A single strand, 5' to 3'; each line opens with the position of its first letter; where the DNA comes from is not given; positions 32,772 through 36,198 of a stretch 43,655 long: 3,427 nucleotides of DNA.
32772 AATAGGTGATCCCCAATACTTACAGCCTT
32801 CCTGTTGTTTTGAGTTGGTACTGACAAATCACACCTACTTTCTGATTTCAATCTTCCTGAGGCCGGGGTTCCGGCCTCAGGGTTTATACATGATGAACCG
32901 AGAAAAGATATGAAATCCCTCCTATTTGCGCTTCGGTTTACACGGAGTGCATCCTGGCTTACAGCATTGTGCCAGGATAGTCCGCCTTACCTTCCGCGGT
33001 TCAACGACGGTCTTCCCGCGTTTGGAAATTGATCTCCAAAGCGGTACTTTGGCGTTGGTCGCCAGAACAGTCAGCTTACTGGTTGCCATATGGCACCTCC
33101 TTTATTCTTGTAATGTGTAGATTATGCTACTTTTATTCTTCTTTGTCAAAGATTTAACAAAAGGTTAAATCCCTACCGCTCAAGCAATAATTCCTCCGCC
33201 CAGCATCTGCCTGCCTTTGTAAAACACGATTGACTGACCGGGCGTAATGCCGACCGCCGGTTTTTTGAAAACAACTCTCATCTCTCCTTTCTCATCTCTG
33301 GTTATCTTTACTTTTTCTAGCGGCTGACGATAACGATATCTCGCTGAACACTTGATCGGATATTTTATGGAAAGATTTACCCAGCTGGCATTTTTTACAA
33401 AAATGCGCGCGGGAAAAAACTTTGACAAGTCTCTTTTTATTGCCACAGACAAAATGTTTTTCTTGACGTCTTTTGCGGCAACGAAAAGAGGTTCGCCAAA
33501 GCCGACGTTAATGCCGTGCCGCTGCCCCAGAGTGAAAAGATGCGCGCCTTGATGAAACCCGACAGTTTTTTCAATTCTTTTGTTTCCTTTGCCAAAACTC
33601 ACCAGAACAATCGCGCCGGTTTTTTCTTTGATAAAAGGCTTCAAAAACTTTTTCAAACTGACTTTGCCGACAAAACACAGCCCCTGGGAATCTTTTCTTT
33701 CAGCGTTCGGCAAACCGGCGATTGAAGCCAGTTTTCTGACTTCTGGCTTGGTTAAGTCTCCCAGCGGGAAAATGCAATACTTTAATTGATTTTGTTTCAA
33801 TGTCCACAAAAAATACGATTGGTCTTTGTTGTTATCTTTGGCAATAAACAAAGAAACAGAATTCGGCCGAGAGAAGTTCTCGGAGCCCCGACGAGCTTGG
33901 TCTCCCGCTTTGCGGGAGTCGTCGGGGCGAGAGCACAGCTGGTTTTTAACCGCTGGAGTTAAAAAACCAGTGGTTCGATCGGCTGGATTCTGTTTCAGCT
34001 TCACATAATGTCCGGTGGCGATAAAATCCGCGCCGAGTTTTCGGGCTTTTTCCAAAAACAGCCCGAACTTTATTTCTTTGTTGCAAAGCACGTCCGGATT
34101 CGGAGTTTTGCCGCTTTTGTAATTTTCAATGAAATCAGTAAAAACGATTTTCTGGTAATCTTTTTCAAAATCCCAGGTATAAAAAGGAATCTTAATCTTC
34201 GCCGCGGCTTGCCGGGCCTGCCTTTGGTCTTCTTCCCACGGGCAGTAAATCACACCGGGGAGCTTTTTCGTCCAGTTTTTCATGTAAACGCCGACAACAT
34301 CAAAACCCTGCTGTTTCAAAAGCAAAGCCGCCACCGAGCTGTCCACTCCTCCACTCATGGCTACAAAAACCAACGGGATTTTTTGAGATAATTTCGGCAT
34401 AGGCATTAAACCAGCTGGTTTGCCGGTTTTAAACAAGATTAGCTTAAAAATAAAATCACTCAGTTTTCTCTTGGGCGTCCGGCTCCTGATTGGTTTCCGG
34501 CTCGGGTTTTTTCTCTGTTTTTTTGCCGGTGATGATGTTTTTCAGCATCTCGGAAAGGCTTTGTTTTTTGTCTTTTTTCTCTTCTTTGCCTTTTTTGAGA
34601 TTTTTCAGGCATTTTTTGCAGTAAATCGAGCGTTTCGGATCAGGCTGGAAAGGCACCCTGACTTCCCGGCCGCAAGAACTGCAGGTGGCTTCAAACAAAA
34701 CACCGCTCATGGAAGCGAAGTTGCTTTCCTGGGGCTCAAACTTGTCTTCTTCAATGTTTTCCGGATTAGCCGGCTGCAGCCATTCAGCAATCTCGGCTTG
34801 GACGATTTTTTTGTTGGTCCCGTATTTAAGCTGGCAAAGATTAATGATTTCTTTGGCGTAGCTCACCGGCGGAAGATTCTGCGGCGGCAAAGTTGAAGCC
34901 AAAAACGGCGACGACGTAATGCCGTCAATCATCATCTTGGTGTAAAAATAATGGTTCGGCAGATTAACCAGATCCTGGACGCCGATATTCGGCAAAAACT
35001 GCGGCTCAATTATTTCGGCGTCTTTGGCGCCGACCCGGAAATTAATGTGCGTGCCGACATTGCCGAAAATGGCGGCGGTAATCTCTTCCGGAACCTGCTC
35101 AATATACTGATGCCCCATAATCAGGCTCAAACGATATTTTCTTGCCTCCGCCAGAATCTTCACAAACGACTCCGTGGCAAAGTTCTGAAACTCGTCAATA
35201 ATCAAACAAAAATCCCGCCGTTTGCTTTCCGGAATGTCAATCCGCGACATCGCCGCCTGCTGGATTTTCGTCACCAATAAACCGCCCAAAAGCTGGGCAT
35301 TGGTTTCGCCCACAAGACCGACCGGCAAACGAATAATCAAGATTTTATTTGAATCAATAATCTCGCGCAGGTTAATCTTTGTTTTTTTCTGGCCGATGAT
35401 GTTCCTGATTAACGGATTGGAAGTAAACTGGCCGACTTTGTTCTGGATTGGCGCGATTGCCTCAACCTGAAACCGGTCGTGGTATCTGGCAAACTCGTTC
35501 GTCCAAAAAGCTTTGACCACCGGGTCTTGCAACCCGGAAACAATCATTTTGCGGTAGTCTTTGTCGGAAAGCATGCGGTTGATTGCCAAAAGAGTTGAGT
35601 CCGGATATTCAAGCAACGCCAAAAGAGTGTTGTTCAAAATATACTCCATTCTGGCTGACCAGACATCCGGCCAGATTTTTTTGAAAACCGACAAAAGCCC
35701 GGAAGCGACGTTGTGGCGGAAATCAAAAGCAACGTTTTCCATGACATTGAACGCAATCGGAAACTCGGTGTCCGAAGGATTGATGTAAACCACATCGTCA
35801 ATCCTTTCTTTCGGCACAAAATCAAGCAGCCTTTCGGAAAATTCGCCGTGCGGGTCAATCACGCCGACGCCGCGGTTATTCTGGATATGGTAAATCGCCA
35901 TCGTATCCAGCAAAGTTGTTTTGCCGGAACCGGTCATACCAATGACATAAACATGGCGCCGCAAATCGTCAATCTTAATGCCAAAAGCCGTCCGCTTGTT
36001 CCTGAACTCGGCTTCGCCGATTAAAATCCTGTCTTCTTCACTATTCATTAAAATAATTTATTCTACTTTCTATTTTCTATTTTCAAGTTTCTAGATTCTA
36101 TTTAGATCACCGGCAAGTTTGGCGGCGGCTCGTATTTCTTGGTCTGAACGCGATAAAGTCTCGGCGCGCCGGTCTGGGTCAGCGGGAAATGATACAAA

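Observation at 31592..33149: Untracked Cys-rich 55-aa peptide gene upstream of an RRE-bearing radical SAM/SPASM enzyme: candidate novel RiPP locus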

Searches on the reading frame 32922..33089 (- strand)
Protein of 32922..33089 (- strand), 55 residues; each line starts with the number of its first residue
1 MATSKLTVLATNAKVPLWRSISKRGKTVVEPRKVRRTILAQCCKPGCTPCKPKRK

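Call 3: search_protein_families(library=pfam, proteins=[window:32922-33089:-], max_evalue=0.1)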
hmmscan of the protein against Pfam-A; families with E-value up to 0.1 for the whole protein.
window:32922-33089:- (55 aa): 0 families

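Call 4: search_protein_families(library=ncbifam, proteins=[window:32922-33089:-], max_evalue=0.1)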
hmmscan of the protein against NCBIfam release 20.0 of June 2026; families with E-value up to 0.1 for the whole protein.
window:32922-33089:- (55 aa): 0 families

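Call 6: find_homologous_proteins(query=window:32925-33089:-, max_evalue=1)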
Query seq(55 aa) (55 aa): 2 proteins with E <= 1 among 2 candidates.
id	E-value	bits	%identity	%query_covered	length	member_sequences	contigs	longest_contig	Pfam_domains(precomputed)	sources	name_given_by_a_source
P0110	3.8e-28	113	100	100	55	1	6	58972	-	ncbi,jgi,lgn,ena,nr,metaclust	ncbi:MAG: hypothetical protein UW85_C0001G0028 [Parcubacteria group bacterium GW2011_GWA1_Parcubacte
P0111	1.2e-11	61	53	100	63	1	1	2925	-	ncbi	-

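Call 8: find_encoding_contigs(protein=P0111, flank=5000)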
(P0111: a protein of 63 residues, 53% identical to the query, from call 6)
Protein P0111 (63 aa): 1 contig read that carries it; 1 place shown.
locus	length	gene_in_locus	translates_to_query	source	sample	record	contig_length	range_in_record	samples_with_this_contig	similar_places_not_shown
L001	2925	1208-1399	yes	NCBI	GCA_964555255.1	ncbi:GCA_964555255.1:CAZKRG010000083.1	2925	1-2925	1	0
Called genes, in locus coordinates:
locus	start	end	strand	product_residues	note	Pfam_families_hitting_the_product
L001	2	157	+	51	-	?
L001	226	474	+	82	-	-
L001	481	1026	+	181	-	PF13650:Asp_protease_2 (weak), PF13975:gag-asp_proteas (weak)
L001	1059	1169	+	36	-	-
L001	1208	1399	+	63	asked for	-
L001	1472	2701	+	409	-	PF13353:Fer4_12 (weak), PF04055:Radical_SAM, PF13186:SPASM (weak)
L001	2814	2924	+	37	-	?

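Call 65: search_protein_families(library=pfam, proteins=[L001:481-1026:+, L001:208-474:+], max_evalue=0.01)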
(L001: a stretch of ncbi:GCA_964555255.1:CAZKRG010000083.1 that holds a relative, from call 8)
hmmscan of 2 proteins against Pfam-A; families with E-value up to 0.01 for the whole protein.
L001:481-1026:+ (181 aa): 2 families
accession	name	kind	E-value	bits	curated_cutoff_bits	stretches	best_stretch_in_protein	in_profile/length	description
PF13650.11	Asp_protease_2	-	3.3e-07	31.3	24.3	1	40-125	9-89/90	Aspartyl protease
PF13975.11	gag-asp_proteas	-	6e-07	30.4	28.2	1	43-127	12-90/92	gag-polyprotein putative aspartyl protease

L001:208-474:+ (88 aa): 1 family
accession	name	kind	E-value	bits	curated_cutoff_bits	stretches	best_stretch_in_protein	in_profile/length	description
PF18929.5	DUF5678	-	8.9e-06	25.9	23.2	1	25-67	1-43/49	Family of unknown function (DUF5678)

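Call 82: search_protein_families(library=padloc, proteins=[window:32922-33089:-], max_evalue=0.01)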
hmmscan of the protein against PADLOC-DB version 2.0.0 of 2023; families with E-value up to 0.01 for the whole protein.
window:32922-33089:- (55 aa): 0 families

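Call 83: search_protein_families(library=phrogs, proteins=[window:32922-33089:-], max_evalue=0.01)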
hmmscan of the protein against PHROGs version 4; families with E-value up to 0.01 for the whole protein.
window:32922-33089:- (55 aa): 0 families

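Call 84: list_cluster_members(proteins=[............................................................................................, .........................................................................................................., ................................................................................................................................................, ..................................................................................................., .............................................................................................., P0110, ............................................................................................])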
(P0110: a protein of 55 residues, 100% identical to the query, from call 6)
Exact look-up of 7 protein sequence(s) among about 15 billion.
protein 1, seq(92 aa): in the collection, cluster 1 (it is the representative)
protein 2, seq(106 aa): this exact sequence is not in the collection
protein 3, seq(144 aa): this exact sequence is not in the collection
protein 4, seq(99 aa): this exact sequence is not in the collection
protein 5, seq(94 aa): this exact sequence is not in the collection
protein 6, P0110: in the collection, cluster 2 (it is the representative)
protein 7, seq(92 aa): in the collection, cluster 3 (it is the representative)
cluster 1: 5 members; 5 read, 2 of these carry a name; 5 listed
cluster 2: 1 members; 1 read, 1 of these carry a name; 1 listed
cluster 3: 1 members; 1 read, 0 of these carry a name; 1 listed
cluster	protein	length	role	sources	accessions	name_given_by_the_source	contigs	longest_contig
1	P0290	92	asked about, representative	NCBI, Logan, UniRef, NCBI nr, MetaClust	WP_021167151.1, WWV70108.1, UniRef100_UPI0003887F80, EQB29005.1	hypothetical protein SOV_13980 [Sporomusa ovata DSM 2662] | hypothetical protein n=1 Tax=Sporomusa ovata TaxID=2378 RepID=UPI0003887F80 | hypothetical protein [Sporomusa ovata]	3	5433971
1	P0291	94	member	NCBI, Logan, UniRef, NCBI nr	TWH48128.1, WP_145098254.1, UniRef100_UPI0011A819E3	hypothetical protein [Sporomusa sp. KB1] | hypothetical protein n=1 Tax=Sporomusa sp. KB1 TaxID=943346 RepID=UPI0011A819E3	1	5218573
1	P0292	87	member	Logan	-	-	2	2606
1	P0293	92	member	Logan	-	-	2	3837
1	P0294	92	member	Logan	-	-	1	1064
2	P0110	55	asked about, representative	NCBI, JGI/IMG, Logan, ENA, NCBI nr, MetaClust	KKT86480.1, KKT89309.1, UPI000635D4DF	MAG: hypothetical protein UW85_C0001G0028 [Parcubacteria group bacterium ... | status=active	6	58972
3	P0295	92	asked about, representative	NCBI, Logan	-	-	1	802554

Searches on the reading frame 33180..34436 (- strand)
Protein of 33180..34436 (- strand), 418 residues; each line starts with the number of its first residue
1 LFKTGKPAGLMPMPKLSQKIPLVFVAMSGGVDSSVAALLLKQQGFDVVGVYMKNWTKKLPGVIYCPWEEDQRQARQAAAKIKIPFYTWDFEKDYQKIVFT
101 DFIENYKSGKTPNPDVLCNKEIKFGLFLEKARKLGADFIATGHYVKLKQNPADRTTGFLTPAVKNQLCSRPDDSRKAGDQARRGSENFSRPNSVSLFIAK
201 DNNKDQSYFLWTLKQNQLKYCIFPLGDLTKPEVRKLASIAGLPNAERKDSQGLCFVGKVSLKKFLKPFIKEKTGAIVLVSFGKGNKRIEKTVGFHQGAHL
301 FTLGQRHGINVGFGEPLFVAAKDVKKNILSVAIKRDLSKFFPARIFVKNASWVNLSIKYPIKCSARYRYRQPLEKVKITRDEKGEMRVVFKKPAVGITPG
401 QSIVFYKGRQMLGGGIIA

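Call 3: search_protein_families(library=pfam, proteins=[window:33180-34436:-], max_evalue=0.1)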
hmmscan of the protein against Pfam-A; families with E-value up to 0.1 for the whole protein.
window:33180-34436:- (418 aa): 7 families
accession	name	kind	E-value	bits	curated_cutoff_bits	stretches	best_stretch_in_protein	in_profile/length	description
PF03054.22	tRNA_Me_trans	-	5.2e-75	252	20.6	1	23-258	3-202/202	tRNA methyl transferase HUP domain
PF20258.4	tRNA_Me_trans_C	-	1.1e-19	70.9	20.6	1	345-417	4-77/77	Aminomethyltransferase beta-barrel domain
PF20259.3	tRNA_Me_trans_M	-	1.3e-14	53.9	27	1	262-332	1-65/66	tRNA methyl transferase PRC-barrel domain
PF02568.20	ThiI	-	7.4e-05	22.9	20.5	1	25-97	8-79/197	Thiamine biosynthesis protein (ThiI)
PF02540.23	NAD_synthase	-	8.6e-05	22.2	21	1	23-92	21-83/242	NAD synthase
PF24167.1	DUF7411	-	0.0091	16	28.7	1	24-94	4-62/194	Family of unknown function (DUF7411)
PF00764.25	Arginosuc_synth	-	0.043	14.3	27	0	23-52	2-32/162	Arginosuccinate synthase N-terminal HUP domain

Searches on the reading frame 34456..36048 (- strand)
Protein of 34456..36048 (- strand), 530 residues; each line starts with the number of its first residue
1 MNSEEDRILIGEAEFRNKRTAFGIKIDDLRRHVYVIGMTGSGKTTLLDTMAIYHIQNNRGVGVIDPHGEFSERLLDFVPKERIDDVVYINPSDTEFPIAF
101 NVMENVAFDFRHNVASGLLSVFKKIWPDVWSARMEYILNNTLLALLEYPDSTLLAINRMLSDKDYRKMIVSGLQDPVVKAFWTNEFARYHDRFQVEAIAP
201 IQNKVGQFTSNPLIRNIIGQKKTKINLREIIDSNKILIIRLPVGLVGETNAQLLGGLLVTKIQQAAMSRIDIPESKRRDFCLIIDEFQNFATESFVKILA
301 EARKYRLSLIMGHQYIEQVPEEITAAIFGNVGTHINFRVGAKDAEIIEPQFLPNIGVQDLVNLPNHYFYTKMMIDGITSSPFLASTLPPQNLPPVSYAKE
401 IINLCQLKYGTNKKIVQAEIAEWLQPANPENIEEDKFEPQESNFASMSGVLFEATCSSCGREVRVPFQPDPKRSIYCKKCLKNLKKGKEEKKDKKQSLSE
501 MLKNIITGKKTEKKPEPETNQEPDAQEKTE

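Call 3: search_protein_families(library=pfam, proteins=[window:34456-36048:-], max_evalue=0.1)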
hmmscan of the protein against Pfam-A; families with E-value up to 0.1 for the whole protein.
window:34456-36048:- (530 aa): 24 families
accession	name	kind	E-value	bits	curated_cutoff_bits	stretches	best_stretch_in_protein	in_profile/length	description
PF10412.15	TrwB_AAD_bind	-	8.6e-13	48.4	20.5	1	27-372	12-340/387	Type IV secretion-system coupling protein DNA-binding domain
PF23477.1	zf_Tbcl_2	-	2.5e-12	46.7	27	1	451-483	3-35/37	Probable treble clef zinc finger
PF01935.23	DUF87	-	6e-12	46.6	23.2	1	18-254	10-212/220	Helicase HerA, central domain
PF02534.20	T4SS-DNA_transf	-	2.5e-06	27.1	20.1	1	17-321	39-346/468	Type IV secretory system Conjugative DNA transfer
PF12696.13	TraG-D_C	-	3.5e-05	24.2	22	1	282-341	4-68/126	TraM recognition site of TraD and TraG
PF13401.12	AAA_22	-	5.3e-05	24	27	0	30-51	5-26/130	AAA domain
PF25199.1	nSTAND_NTPase5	-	0.0009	19.5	34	1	30-80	41-92/145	Novel STAND NTPase 5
PF04851.21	ResIII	-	0.0013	19.1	22.5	0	26-58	19-50/164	Type III restriction enzyme, res subunit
PF13245.12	AAA_19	-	0.002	18.7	25.1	0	31-62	12-45/134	AAA domain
PF13191.12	AAA_16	-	0.0021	19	32.6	1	31-53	25-47/167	AAA ATPase domain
PF13555.12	AAA_29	-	0.0025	18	27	1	32-51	24-43/61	P-loop containing region of AAA domain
PF13604.12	AAA_30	-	0.012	15.8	27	0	31-74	19-62/191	AAA domain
PF20720.3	nSTAND3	-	0.015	15.4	27.2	1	30-63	17-50/155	Novel STAND NTPase 3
PF00270.35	DEAD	-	0.015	15.4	26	0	31-60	15-45/167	DEAD/DEAH box helicase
PF13173.12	AAA_14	-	0.02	15.4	27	0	31-55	3-27/129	AAA domain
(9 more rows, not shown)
